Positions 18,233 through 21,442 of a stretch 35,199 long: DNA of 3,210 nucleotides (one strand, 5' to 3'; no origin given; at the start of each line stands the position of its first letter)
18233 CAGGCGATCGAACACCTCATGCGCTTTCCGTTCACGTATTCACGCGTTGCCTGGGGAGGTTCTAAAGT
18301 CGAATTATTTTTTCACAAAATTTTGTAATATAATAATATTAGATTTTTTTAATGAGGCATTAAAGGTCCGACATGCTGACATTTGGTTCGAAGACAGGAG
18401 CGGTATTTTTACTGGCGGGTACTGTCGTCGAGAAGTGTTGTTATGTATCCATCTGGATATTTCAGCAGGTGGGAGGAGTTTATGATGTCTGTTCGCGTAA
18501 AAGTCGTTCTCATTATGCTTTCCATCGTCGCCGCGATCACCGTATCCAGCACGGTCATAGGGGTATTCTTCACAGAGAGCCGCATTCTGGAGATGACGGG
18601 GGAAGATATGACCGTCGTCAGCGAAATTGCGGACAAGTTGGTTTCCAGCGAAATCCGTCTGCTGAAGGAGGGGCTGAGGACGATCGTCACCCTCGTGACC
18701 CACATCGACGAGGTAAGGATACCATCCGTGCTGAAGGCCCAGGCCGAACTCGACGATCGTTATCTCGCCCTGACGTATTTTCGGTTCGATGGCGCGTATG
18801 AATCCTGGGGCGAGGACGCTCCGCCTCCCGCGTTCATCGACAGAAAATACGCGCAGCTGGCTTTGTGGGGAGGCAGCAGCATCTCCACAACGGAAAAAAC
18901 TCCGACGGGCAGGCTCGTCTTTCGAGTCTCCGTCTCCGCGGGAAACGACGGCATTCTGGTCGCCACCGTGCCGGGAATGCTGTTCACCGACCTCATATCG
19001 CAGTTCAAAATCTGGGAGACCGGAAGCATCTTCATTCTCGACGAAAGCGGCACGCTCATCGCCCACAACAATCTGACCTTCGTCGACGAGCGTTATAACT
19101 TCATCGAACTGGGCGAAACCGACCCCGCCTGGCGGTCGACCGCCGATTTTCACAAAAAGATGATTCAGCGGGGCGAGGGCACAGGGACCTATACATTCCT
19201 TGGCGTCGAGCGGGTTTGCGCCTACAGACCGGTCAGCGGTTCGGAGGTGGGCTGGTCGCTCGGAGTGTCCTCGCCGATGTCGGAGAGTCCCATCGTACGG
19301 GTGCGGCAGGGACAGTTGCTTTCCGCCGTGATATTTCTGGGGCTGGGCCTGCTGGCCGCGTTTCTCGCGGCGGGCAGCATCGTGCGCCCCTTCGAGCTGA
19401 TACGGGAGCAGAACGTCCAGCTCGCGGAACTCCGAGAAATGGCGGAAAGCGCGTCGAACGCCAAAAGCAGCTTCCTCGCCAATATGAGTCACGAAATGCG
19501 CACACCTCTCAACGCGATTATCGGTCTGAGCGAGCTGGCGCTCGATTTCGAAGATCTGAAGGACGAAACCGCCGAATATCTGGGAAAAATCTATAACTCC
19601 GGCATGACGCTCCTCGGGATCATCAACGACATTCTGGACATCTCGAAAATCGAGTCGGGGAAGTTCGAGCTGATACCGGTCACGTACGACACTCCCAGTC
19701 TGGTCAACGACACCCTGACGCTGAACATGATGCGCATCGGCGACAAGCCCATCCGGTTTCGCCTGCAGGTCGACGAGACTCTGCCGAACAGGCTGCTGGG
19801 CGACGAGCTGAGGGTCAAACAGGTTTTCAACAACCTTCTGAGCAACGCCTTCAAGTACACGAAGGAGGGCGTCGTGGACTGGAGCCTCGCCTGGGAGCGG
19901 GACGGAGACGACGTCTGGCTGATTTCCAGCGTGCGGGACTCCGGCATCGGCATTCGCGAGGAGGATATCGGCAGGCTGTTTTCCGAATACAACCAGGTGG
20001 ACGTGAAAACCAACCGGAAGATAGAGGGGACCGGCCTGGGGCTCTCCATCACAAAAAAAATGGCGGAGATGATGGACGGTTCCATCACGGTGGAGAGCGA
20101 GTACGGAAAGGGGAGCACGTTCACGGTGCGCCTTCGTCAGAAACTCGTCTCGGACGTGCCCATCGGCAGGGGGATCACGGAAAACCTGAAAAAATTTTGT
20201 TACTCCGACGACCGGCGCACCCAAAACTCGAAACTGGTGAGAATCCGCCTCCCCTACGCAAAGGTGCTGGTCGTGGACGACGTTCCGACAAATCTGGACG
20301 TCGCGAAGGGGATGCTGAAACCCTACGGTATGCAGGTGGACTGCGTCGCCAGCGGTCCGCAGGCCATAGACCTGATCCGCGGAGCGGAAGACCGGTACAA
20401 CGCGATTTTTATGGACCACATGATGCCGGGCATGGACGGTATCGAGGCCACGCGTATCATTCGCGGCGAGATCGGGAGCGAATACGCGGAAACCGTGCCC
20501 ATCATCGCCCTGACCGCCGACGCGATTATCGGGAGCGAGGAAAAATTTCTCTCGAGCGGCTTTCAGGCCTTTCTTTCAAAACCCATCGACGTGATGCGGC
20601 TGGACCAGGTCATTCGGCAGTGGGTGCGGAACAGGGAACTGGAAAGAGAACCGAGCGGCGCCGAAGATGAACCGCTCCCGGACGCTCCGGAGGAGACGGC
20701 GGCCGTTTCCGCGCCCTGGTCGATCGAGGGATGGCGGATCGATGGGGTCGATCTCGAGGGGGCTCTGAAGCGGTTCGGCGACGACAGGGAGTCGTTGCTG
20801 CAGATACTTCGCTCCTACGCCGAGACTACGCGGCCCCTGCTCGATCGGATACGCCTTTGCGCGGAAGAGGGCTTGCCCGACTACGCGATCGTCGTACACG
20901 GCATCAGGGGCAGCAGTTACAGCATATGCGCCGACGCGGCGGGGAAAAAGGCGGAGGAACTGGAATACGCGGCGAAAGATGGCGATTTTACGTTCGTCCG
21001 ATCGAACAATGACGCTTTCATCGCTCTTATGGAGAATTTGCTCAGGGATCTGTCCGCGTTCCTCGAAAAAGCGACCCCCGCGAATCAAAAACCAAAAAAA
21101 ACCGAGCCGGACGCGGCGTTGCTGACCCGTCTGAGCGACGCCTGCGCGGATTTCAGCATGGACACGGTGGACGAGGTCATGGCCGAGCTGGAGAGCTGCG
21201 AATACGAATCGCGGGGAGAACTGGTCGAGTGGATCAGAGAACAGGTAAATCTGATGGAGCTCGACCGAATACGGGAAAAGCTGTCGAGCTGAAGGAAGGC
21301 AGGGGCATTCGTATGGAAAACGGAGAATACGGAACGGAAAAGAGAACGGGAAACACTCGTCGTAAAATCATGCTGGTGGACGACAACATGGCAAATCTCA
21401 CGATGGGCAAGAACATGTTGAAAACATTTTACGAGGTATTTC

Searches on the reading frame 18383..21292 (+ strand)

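Call 11: search_protein_families(library=pfam, proteins=[window:18383-21292:+])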
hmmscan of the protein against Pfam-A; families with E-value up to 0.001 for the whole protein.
window:18383-21292:+ (969 aa): 4 families
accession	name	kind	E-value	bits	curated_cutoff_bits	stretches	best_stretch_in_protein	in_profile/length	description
PF02518.31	HATPase_c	-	1.6e-26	93.3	26.4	1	473-586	1-109/111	Histidine kinase-, DNA gyrase B-, and HSP90-like ATPase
PF00512.31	HisKA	-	2.1e-20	73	26.9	1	360-426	1-66/66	His Kinase A (phospho-acceptor) domain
PF00072.30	Response_reg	-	1.3e-19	70.9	30.2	1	628-744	1-110/111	Response regulator receiver domain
PF02743.24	dCache_1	-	2.2e-11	44.2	45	1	123-296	57-240/240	Cache domain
